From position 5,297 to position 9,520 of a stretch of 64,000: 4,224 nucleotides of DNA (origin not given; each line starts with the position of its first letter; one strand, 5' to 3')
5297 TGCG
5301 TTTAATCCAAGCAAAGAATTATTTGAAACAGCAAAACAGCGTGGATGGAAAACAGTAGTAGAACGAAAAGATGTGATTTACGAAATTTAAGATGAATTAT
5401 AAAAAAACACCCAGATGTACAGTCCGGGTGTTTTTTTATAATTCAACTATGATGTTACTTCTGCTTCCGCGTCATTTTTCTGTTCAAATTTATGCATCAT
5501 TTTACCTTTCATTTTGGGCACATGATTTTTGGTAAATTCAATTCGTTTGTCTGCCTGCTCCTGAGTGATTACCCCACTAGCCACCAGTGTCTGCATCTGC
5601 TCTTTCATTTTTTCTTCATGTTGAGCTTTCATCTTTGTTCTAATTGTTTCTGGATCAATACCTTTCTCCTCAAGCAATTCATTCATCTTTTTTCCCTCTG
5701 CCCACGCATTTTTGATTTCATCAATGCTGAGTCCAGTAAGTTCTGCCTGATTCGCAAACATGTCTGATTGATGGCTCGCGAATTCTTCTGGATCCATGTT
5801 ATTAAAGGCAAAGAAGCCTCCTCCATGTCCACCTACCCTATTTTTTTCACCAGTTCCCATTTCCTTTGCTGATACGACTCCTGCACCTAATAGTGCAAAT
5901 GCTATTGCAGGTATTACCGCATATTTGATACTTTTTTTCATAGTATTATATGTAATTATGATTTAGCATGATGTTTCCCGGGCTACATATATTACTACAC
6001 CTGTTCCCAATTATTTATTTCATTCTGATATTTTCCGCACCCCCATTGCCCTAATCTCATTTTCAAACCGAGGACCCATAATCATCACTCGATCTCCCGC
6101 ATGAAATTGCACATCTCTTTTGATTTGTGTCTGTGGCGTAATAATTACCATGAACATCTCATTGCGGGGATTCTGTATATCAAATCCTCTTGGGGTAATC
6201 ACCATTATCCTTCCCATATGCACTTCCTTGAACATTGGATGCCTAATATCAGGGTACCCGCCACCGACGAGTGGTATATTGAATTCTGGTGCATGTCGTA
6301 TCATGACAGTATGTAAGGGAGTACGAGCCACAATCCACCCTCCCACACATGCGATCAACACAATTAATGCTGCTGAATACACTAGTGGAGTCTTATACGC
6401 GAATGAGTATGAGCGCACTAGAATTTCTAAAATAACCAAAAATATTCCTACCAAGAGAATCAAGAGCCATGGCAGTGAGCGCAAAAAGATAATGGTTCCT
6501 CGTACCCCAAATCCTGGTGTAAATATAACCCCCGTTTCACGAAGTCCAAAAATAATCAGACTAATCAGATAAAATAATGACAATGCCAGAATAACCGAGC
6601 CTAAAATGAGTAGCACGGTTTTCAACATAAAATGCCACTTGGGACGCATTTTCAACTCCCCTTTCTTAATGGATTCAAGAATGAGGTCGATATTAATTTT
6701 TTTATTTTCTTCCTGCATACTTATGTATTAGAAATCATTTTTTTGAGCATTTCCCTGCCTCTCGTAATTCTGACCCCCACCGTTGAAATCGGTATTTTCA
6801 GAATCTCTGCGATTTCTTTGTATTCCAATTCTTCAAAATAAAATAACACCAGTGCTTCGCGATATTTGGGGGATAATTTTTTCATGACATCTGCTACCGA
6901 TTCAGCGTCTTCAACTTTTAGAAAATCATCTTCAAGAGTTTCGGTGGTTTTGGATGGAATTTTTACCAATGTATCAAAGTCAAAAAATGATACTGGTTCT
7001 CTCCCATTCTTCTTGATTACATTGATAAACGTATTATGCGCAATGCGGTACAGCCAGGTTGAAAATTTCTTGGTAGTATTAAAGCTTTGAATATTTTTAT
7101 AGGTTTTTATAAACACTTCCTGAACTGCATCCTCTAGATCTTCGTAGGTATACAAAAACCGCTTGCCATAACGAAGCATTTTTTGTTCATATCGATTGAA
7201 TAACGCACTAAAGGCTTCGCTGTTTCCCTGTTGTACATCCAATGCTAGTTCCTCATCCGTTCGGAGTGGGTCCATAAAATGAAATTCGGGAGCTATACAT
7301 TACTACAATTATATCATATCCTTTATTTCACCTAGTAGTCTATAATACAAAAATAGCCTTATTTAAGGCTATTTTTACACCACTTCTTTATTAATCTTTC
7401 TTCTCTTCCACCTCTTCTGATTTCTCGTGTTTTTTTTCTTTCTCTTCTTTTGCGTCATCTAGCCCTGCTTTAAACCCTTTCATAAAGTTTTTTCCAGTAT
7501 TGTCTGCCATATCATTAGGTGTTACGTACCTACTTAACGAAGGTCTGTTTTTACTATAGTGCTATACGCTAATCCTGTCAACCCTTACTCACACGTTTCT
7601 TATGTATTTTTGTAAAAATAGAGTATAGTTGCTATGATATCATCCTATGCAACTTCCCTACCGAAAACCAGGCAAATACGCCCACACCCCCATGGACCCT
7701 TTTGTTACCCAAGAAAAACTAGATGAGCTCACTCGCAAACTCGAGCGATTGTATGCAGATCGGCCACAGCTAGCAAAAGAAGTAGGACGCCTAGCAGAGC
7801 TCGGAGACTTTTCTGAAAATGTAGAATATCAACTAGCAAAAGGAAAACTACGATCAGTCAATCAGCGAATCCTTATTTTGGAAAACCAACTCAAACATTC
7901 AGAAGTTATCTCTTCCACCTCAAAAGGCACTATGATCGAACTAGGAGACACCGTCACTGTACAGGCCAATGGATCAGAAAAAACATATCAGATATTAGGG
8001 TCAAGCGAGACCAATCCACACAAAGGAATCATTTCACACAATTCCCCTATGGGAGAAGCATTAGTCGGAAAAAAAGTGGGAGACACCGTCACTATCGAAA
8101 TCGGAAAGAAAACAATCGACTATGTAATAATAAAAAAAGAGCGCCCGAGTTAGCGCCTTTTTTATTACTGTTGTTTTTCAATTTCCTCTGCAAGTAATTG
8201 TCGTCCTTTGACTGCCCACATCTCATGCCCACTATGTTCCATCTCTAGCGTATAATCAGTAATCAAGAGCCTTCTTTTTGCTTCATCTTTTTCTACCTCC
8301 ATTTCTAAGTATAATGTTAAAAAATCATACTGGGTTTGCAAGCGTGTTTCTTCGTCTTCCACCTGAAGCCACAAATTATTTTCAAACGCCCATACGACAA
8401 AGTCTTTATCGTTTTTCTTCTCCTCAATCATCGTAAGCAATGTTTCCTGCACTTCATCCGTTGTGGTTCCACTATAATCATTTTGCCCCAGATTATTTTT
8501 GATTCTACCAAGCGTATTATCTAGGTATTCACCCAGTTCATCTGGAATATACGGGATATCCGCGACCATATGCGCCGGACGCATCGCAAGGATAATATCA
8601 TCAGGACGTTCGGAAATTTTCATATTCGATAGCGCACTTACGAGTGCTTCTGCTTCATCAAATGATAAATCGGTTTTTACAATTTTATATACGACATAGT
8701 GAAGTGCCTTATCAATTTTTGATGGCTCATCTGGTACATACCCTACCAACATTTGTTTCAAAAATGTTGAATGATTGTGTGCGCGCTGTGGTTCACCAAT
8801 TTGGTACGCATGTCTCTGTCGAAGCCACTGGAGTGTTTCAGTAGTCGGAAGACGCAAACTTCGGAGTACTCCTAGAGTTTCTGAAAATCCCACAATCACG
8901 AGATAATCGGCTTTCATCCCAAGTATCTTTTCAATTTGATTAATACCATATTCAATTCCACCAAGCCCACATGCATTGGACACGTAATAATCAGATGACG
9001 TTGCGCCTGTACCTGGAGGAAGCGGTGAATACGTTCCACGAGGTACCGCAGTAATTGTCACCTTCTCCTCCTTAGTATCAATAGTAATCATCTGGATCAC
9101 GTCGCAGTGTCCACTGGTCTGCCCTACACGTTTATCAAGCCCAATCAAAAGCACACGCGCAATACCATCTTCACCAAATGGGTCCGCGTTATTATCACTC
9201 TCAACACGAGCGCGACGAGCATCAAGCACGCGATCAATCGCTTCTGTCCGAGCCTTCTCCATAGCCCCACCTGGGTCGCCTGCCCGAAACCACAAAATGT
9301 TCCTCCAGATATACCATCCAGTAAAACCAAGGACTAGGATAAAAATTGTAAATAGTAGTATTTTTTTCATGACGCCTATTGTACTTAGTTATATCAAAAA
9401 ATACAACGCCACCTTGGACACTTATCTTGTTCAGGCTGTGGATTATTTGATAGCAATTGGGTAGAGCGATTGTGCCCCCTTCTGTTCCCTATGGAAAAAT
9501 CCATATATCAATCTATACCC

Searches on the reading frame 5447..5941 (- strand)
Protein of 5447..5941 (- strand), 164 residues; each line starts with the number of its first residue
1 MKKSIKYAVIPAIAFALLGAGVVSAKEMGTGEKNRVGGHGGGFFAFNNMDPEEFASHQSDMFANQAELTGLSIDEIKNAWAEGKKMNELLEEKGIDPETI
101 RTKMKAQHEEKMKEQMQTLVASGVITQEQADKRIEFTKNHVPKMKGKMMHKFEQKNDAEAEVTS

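Call 25: search_protein_families(library=pfam, proteins=[window:5447-5941:-], max_evalue=0.001)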
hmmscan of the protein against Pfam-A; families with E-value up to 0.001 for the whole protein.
window:5447-5941:- (164 aa): 1 family
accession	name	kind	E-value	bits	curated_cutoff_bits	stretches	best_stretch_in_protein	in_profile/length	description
PF10925.13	DUF2680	-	0.00031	21.3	25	1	104-145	12-53/57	Protein of unknown function (DUF2680)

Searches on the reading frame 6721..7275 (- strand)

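Call 25: search_protein_families(library=pfam, proteins=[window:6721-7275:-], max_evalue=0.001)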
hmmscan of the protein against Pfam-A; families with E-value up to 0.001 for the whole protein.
window:6721-7275:- (184 aa): 4 families
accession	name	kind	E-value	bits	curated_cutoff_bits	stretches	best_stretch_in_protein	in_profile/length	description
PF04542.20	Sigma70_r2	-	6e-18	64.8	24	1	25-92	1-70/71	Sigma-70 region 2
PF08281.18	Sigma70_r4_2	-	2.6e-16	59.4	25.7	1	126-177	3-54/54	Sigma-70, region 4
PF04545.22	Sigma70_r4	-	5.3e-10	39.1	24.1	1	130-179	1-50/50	Sigma-70, region 4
PF07638.17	Sigma70_ECF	-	7.1e-06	26.5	21.1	0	116-178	121-180/185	ECF sigma factor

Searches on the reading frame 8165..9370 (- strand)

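Call 25: search_protein_families(library=pfam, proteins=[window:8165-9370:-], max_evalue=0.001)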
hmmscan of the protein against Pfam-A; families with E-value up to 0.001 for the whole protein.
window:8165-9370:- (401 aa): 1 family
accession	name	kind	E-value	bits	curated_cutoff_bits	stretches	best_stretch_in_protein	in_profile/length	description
PF03816.19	LytR_cpsA_psr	-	9.9e-09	36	24.6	1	89-164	2-75/150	LytR_cpsA_psr family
